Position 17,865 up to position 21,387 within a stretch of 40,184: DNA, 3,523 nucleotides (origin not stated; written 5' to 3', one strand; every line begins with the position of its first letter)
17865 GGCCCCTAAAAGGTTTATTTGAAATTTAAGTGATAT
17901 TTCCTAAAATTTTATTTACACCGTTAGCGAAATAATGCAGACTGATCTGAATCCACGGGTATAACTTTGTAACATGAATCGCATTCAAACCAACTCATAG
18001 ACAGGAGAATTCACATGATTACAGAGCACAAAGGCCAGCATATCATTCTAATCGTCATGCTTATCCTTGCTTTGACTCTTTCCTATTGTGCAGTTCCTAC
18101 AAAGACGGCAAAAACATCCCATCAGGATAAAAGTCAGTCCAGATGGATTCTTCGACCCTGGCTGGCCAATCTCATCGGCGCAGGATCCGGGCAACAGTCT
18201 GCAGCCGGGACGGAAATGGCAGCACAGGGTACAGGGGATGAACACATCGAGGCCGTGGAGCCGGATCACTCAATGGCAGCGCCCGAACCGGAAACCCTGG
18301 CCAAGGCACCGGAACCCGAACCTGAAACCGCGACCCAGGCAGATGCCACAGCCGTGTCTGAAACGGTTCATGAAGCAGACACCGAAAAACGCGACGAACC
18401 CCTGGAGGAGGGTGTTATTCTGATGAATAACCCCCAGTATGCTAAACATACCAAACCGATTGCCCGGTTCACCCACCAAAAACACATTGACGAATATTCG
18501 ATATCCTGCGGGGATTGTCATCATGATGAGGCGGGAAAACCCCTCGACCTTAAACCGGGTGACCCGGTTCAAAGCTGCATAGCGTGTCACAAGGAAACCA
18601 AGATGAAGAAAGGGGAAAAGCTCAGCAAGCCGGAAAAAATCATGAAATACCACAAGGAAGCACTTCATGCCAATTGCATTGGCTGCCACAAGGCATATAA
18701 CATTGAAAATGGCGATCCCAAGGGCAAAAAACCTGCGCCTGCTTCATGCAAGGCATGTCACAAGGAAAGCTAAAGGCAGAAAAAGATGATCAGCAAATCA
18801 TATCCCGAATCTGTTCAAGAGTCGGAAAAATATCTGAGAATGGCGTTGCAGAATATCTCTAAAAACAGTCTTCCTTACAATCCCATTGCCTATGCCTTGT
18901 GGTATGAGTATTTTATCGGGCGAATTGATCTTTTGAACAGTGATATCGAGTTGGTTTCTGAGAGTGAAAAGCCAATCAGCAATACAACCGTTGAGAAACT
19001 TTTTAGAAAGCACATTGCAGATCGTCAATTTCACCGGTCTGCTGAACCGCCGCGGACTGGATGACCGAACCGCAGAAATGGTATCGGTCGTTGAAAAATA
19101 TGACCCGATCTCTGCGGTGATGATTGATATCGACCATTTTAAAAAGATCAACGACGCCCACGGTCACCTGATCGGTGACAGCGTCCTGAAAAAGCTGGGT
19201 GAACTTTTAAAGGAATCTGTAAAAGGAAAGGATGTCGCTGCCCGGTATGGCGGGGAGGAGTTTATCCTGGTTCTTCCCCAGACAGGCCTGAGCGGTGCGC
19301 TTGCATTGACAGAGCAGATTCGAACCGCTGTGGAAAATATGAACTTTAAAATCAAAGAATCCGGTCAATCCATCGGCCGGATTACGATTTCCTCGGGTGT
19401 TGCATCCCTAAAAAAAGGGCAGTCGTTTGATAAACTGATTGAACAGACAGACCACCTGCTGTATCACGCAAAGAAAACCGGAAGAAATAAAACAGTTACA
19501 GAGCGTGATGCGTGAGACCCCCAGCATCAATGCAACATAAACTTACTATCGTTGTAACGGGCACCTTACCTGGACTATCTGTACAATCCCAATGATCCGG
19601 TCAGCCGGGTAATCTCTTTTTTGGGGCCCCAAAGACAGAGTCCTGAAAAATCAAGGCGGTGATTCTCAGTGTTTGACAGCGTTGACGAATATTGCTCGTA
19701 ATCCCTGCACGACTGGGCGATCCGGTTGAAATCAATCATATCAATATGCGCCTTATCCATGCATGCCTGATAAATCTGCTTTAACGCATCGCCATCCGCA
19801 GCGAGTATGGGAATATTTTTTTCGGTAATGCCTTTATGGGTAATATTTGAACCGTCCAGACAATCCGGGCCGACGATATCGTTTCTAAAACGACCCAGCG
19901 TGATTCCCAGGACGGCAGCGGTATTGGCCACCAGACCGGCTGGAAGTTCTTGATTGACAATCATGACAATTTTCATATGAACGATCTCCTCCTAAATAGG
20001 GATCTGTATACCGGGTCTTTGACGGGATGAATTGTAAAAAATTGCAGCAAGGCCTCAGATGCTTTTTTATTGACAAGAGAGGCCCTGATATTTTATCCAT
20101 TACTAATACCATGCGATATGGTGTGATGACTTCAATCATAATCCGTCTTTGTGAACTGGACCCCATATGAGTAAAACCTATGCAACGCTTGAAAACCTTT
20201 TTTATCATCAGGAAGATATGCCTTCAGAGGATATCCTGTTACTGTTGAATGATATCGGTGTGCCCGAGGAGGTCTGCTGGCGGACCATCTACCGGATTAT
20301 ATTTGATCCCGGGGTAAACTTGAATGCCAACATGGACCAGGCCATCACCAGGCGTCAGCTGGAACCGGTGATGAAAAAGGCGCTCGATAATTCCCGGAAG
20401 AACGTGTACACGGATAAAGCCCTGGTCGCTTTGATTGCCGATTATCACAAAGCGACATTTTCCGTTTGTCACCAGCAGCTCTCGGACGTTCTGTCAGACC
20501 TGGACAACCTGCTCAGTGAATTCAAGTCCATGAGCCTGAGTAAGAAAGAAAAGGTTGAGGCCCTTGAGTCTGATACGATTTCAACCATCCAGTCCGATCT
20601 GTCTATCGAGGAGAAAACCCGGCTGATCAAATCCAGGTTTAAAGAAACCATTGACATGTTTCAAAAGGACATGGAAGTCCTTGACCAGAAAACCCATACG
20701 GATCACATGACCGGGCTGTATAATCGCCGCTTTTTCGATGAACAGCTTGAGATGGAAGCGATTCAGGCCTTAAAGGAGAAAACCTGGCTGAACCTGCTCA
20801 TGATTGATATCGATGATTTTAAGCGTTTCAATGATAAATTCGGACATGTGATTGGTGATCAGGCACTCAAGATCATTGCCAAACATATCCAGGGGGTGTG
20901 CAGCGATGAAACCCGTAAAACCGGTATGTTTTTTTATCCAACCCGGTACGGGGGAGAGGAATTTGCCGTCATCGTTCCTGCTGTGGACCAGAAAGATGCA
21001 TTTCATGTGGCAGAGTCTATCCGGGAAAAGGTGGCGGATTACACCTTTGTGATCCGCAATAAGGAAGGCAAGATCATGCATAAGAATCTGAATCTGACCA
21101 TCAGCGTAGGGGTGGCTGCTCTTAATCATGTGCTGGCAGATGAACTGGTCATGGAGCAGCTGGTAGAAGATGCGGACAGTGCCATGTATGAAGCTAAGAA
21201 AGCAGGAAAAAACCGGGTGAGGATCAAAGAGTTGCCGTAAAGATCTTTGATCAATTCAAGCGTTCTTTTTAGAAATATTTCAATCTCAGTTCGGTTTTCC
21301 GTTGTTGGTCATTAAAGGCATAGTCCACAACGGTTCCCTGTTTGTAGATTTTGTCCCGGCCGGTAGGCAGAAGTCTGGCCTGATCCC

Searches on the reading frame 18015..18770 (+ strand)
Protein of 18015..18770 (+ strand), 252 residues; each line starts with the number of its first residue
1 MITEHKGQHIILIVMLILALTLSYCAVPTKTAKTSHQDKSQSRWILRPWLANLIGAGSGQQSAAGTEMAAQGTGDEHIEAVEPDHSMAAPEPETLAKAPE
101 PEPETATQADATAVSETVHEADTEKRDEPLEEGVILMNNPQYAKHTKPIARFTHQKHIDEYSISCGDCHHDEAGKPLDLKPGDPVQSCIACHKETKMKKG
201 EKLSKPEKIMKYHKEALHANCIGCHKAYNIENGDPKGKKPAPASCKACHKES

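Call 22: search_protein_families(library=pfam, proteins=[window:18015-18770:+], max_evalue=0.00001)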
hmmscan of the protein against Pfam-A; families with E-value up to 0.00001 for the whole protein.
window:18015-18770:+ (252 aa): 2 families
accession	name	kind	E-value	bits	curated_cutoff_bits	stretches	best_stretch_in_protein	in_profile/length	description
PF02085.21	Cytochrom_CIII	-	9.9e-12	45.5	22.9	1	140-249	9-101/101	Class III cytochrome C family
PF14522.11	Cytochrome_C7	-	3.5e-07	30.4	24.8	0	151-226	2-67/67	Cytochrome c7 and related cytochrome c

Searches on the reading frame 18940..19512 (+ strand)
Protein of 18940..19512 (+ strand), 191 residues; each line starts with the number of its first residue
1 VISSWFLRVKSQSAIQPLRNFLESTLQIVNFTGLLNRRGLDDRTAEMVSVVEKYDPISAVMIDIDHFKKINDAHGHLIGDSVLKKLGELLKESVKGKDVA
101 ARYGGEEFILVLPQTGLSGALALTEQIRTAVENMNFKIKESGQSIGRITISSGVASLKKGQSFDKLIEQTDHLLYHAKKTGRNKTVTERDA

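Call 22: search_protein_families(library=pfam, proteins=[window:18940-19512:+], max_evalue=0.00001)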
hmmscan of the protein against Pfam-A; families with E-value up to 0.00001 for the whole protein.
window:18940-19512:+ (191 aa): 1 family
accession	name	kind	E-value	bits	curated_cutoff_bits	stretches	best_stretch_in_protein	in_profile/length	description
PF00990.26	GGDEF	-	1.1e-42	145.9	23.8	1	31-184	6-161/161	Diguanylate cyclase, GGDEF domain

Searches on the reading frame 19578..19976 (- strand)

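Call 22: search_protein_families(library=pfam, proteins=[window:19578-19976:-], max_evalue=0.00001)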
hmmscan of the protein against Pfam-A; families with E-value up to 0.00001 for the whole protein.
window:19578-19976:- (133 aa): 1 family
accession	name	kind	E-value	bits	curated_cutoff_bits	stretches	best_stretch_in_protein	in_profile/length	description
PF09391.15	DUF2000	-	2.7e-38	131.4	25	1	1-133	1-133/133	Protein of unknown function (DUF2000)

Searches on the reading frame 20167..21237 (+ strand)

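Call 22: search_protein_families(library=pfam, proteins=[window:20167-21237:+], max_evalue=0.00001)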
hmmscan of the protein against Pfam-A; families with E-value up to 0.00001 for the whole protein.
window:20167-21237:+ (357 aa): 1 family
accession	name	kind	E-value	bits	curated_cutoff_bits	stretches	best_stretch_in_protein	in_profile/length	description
PF00990.26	GGDEF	-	1e-39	136.3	23.8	1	177-350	2-161/161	Diguanylate cyclase, GGDEF domain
